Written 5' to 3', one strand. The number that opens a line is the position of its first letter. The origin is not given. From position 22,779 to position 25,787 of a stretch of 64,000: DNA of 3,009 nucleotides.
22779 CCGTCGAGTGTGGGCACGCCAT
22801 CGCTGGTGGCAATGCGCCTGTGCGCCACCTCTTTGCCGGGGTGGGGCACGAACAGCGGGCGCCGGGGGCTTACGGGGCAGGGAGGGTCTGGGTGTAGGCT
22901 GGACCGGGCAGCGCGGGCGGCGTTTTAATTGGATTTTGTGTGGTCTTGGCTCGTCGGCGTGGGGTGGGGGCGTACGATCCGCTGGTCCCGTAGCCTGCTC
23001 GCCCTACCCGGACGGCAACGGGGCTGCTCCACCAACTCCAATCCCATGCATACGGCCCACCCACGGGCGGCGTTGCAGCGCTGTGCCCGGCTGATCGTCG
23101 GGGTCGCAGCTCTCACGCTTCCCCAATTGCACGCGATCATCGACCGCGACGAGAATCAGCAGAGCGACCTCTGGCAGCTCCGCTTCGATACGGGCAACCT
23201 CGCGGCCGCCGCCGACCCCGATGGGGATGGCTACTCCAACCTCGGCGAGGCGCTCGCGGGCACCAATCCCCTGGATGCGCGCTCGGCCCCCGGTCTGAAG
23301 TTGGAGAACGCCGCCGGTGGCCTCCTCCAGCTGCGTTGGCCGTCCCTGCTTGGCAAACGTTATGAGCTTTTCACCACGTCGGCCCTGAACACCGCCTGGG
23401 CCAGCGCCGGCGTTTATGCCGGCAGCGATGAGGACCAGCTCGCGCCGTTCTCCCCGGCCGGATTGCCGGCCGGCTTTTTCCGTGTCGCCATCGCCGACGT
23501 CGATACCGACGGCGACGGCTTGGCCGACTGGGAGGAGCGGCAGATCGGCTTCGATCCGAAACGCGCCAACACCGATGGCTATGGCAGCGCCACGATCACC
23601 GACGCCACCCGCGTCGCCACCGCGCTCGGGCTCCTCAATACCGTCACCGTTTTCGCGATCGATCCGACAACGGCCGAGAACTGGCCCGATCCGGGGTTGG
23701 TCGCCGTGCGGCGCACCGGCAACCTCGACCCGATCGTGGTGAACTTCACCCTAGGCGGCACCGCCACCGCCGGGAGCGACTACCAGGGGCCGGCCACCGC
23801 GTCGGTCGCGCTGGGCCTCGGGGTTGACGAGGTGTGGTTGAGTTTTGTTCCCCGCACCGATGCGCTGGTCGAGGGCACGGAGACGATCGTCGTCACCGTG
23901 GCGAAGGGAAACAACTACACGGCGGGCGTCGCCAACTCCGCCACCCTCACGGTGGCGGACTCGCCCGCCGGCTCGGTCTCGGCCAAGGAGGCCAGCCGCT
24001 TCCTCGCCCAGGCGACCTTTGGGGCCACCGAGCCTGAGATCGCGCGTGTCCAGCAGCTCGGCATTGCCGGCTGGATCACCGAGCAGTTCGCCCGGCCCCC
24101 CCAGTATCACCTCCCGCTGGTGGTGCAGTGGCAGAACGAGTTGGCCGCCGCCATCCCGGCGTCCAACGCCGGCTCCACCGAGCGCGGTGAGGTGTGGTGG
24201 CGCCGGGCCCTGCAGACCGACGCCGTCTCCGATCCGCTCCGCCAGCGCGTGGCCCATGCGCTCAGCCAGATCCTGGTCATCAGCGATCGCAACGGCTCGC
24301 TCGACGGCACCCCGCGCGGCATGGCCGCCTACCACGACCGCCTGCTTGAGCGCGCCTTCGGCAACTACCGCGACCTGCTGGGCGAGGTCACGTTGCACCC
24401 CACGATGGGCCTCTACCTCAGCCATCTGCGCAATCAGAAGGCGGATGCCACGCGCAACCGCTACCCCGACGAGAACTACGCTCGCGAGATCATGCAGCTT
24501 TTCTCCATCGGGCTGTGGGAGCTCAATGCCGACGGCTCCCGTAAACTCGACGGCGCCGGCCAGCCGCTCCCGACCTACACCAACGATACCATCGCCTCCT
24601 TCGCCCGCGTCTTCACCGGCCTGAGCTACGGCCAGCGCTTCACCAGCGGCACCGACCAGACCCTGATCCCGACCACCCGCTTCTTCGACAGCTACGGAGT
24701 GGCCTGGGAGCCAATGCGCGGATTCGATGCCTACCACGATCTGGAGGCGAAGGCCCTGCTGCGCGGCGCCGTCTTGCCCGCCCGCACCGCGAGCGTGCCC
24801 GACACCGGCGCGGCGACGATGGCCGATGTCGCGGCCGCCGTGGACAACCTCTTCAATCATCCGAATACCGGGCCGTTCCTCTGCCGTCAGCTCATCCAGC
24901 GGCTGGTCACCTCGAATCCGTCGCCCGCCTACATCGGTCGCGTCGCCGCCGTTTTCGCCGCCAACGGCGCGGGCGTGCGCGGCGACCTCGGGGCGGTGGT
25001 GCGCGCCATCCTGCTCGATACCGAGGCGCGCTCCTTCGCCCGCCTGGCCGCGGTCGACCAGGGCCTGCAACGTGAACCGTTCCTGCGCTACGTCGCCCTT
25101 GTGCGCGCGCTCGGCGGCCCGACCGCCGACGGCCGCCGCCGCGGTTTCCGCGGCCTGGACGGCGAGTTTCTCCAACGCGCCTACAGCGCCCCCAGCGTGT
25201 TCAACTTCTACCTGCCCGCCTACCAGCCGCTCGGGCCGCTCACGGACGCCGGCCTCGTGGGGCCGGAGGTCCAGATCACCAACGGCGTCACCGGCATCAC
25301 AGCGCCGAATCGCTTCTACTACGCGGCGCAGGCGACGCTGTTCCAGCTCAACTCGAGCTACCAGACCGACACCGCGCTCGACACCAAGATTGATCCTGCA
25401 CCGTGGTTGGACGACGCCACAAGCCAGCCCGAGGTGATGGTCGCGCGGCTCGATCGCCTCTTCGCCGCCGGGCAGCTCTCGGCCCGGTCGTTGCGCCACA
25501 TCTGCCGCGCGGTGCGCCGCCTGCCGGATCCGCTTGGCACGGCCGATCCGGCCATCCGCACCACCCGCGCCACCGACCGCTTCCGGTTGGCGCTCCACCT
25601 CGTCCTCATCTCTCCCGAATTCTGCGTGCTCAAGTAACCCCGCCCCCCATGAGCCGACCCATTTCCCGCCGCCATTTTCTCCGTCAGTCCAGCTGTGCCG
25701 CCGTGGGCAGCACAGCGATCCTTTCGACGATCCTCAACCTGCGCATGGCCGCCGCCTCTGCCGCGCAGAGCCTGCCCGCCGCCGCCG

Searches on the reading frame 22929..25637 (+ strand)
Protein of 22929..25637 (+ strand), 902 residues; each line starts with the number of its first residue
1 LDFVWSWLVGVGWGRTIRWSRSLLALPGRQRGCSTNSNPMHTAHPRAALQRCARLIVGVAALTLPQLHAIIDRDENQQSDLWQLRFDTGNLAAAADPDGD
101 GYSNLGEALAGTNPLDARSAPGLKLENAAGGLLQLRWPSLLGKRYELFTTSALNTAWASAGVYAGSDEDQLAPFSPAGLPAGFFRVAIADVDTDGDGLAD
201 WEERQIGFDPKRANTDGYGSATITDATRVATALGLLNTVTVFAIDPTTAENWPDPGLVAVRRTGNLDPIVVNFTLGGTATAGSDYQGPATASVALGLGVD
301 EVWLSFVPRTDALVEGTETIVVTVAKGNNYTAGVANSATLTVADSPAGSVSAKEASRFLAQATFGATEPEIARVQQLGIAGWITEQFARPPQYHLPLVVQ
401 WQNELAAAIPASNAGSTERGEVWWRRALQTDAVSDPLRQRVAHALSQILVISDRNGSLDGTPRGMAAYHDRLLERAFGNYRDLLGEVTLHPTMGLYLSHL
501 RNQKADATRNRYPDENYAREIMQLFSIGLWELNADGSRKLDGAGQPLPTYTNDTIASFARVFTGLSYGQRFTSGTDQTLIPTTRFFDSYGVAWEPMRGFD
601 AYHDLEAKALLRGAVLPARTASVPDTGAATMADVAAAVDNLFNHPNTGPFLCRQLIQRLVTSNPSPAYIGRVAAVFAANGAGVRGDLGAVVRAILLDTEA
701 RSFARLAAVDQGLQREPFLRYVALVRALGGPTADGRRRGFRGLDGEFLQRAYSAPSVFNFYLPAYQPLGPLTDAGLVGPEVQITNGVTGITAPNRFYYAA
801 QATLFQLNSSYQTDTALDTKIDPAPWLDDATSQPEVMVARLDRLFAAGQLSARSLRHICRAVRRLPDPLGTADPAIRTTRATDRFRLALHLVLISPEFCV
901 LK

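Call 73: search_protein_families(library=pfam, proteins=[window:22929-25637:+], max_evalue=0.00001)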
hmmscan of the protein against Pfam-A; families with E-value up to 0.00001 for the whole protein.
window:22929-25637:+ (902 aa): 2 families
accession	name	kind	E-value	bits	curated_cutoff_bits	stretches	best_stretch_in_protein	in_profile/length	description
PF08811.16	DUF1800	-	7.1e-77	259.8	26.1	1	357-899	1-418/419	Protein of unknown function (DUF1800)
PF18884.5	TSP3_bac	-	7.5e-11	42.1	25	0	96-117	1-22/22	Bacterial TSP3 repeat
